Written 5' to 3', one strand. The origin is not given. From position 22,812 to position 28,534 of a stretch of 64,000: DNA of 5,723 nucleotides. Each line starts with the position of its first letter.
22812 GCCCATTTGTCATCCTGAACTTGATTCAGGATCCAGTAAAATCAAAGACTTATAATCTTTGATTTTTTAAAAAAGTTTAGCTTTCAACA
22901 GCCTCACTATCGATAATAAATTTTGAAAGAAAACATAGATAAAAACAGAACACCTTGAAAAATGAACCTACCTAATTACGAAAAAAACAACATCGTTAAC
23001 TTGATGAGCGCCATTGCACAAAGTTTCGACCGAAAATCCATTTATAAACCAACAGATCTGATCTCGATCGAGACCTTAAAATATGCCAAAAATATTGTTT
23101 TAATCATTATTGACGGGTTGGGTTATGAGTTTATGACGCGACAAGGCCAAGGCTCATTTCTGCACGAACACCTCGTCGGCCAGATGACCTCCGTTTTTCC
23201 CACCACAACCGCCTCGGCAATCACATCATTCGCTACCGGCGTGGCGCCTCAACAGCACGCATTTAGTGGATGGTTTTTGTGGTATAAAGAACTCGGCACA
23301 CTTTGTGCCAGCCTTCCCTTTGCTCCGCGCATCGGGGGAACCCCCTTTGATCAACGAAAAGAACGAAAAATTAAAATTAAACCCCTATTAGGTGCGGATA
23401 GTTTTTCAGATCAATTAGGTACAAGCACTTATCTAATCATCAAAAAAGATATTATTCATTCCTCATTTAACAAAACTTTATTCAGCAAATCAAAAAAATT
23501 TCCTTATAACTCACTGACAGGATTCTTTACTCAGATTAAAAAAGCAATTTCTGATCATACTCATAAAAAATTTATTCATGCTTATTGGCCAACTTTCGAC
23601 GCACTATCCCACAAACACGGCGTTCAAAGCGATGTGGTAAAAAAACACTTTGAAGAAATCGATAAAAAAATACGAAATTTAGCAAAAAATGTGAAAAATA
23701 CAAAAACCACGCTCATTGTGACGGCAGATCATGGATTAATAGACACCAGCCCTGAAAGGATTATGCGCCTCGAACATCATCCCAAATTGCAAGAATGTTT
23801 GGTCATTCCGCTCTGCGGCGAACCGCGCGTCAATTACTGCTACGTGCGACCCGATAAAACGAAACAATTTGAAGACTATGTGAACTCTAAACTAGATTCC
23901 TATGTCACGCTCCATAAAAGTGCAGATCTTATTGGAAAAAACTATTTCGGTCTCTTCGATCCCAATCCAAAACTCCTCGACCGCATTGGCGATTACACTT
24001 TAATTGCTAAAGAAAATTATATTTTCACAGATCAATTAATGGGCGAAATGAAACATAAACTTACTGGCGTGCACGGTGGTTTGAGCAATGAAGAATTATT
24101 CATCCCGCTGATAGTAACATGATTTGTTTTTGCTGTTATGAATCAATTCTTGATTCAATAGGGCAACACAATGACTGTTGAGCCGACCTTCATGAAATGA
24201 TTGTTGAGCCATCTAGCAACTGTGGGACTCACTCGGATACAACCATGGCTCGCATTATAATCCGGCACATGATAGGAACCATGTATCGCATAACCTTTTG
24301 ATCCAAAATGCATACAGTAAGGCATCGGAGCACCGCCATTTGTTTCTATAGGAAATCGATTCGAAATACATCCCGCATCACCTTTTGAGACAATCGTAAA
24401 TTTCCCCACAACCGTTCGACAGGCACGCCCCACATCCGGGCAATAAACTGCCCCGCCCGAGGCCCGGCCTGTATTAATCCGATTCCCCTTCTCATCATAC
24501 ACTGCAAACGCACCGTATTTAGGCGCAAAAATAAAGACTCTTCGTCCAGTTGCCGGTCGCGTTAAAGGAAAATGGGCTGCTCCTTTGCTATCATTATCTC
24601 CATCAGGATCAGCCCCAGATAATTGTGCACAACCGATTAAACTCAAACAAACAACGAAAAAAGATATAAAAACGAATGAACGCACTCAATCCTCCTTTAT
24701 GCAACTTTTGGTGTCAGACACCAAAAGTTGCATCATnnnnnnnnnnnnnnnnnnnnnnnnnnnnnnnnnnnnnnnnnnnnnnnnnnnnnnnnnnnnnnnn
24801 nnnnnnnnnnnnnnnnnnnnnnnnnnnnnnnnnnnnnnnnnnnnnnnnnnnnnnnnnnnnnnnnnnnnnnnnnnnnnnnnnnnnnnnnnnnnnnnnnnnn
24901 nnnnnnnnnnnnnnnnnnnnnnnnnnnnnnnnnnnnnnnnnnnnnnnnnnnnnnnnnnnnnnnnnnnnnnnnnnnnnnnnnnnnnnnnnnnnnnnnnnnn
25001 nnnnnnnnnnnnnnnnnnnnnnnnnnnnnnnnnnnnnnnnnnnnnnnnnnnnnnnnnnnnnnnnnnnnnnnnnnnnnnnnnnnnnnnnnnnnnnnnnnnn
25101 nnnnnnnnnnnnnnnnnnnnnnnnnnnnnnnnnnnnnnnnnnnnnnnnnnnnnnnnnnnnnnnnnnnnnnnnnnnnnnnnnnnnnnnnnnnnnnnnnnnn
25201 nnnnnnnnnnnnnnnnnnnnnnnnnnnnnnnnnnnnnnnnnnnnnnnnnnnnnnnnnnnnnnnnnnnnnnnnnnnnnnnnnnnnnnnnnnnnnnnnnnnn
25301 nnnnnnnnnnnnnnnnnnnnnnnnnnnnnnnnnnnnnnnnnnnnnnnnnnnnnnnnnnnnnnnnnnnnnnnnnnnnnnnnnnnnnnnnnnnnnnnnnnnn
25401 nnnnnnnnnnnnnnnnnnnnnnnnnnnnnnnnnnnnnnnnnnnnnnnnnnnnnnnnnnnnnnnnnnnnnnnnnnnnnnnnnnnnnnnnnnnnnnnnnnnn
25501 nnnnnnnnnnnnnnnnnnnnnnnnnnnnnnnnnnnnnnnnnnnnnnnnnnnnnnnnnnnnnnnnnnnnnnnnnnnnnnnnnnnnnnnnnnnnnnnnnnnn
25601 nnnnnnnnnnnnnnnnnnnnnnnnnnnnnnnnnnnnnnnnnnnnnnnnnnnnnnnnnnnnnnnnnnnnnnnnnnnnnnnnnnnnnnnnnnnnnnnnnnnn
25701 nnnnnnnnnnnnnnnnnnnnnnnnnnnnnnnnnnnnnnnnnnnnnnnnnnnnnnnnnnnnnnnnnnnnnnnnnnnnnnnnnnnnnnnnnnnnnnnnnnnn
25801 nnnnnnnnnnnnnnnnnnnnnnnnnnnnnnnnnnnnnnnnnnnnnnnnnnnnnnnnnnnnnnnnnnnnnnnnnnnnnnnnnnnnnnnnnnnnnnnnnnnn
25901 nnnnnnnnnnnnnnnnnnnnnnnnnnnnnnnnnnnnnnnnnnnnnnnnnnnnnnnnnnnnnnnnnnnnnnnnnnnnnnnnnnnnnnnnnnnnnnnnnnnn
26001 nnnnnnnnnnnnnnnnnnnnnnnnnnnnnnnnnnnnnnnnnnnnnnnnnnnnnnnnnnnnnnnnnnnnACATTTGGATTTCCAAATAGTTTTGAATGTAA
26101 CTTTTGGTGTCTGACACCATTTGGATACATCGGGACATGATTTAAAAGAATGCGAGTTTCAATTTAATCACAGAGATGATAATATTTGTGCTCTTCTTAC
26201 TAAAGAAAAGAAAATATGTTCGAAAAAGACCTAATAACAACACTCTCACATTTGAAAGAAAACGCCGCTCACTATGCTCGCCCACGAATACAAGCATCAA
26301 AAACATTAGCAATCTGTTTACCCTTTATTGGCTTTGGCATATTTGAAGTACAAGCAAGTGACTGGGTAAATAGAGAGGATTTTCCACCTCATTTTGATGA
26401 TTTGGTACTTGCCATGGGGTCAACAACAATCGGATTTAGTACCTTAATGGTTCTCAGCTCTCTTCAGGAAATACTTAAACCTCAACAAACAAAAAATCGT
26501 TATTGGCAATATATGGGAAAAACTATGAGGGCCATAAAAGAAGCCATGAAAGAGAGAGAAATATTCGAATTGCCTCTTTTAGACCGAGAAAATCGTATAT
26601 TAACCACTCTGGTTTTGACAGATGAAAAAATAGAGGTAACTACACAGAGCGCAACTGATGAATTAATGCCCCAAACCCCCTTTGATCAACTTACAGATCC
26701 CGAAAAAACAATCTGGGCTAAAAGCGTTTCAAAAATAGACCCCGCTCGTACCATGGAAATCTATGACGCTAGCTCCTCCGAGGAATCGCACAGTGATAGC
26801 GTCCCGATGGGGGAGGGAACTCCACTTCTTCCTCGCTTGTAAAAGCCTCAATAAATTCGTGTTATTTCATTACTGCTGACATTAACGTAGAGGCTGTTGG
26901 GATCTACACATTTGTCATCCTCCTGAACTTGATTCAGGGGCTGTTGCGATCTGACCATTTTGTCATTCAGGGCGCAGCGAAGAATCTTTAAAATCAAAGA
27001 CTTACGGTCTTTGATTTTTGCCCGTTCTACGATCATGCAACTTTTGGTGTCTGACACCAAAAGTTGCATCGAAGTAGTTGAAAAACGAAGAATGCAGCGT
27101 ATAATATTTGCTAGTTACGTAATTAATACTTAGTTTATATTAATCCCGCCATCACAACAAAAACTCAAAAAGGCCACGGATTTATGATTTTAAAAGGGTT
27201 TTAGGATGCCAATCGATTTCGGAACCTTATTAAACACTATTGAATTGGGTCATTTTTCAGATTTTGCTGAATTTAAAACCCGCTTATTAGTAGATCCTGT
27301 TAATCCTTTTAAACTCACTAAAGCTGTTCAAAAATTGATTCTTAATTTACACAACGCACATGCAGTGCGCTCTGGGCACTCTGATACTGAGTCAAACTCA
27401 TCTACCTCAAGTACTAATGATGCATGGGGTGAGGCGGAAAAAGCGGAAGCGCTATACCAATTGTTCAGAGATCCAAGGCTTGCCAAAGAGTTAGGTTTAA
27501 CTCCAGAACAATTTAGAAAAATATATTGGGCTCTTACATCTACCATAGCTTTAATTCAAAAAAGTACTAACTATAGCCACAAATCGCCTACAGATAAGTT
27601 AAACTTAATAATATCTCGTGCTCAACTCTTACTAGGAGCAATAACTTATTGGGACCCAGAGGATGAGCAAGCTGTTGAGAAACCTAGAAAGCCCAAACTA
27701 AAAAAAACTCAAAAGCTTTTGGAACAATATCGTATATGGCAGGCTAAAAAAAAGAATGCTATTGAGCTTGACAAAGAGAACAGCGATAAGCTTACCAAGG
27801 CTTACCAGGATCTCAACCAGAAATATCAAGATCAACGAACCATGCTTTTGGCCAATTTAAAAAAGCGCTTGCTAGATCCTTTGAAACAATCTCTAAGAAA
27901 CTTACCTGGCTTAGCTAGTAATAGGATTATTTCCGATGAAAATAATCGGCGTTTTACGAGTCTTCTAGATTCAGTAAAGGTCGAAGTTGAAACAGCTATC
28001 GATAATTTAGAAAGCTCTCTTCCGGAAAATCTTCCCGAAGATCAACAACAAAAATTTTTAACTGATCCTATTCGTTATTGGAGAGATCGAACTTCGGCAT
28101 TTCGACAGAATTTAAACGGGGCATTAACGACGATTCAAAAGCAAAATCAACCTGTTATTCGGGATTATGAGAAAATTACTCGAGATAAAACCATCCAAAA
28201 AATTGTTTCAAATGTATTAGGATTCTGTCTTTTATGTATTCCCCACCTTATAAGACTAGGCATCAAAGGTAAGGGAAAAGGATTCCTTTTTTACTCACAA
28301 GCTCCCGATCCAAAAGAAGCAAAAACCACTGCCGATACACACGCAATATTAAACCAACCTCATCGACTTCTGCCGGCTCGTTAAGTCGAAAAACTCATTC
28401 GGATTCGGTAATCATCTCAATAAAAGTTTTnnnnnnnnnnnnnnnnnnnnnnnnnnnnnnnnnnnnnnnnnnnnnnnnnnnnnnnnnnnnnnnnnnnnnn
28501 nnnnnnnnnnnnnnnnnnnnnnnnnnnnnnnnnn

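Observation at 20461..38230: Effector-like island of coiled-coil and low-complexity proteins, with each gene separated by MITE-like repeats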

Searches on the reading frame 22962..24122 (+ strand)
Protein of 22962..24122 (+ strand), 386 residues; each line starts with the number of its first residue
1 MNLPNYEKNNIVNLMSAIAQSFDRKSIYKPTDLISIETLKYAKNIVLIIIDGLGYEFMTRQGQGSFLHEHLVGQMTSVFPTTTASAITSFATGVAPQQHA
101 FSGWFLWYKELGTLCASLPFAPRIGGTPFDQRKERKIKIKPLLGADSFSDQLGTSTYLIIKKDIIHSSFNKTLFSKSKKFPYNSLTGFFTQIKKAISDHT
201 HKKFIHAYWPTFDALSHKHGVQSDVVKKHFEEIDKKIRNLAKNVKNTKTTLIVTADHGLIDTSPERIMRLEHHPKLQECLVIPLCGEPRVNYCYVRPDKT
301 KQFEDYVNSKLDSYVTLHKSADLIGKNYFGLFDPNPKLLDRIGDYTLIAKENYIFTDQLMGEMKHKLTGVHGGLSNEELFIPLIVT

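Call 5: search_protein_families(library=pfam, proteins=[window:22962-24122:+], max_evalue=0.01)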
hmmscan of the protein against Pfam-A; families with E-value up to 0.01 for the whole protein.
window:22962-24122:+ (386 aa): 3 families
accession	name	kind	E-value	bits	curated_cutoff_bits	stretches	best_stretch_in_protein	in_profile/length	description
PF01663.27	Phosphodiest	-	2e-25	90.6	23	1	46-373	2-341/342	Type I phosphodiesterase / nucleotide pyrophosphatase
PF01676.23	Metalloenzyme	-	8.5e-09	35.7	24.3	1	184-258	130-201/252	Metalloenzyme superfamily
PF08665.17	PglZ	-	1e-05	26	25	1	200-260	112-173/179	PglZ domain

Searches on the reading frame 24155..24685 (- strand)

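Call 5: search_protein_families(library=pfam, proteins=[window:24155-24685:-], max_evalue=0.01)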
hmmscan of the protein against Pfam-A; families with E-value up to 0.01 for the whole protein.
window:24155-24685:- (176 aa): 1 family
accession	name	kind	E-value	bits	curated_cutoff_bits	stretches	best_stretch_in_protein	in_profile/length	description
PF03734.19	YkuD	-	1e-11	46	23.4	1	62-173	15-146/146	L,D-transpeptidase catalytic domain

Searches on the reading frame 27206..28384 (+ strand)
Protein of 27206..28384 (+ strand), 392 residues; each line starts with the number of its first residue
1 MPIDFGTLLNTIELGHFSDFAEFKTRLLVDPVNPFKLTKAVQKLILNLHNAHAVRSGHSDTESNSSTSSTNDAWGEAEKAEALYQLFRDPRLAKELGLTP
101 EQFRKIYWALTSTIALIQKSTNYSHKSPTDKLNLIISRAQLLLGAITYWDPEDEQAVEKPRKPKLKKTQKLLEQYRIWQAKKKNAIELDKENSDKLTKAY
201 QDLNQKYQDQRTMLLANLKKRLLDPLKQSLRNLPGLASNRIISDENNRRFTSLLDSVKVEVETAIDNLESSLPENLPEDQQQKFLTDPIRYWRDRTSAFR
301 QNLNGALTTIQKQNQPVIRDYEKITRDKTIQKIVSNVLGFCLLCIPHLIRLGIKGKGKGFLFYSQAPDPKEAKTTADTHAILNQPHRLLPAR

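Call 5: search_protein_families(library=pfam, proteins=[window:27206-28384:+], max_evalue=0.01)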
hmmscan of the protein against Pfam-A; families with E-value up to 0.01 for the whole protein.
window:27206-28384:+ (392 aa): 0 families

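Call 9: search_protein_families(library=ncbifam, proteins=[window:27206-28384:+], max_evalue=0.01)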
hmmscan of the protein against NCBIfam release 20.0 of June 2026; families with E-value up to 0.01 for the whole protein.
window:27206-28384:+ (392 aa): 0 families

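Call 63: search_protein_families(library=padloc, proteins=[window:27206-28384:+], max_evalue=0.001)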
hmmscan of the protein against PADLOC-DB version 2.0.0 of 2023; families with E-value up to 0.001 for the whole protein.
window:27206-28384:+ (392 aa): 0 families

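Call 64: search_protein_families(library=phrogs, proteins=[window:27206-28384:+], max_evalue=0.001)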
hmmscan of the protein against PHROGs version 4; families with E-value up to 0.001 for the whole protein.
window:27206-28384:+ (392 aa): 0 families

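Call 65: search_solved_structures(query=window:27206-28384:+, max_evalue=0.1)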
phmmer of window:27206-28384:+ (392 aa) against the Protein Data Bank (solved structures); distinct sequences matched with E-value up to 0.1: 1.
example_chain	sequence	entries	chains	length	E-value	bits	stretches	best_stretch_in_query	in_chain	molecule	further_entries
6z1p_AH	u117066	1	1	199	0.041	16.4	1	158-236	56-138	mL40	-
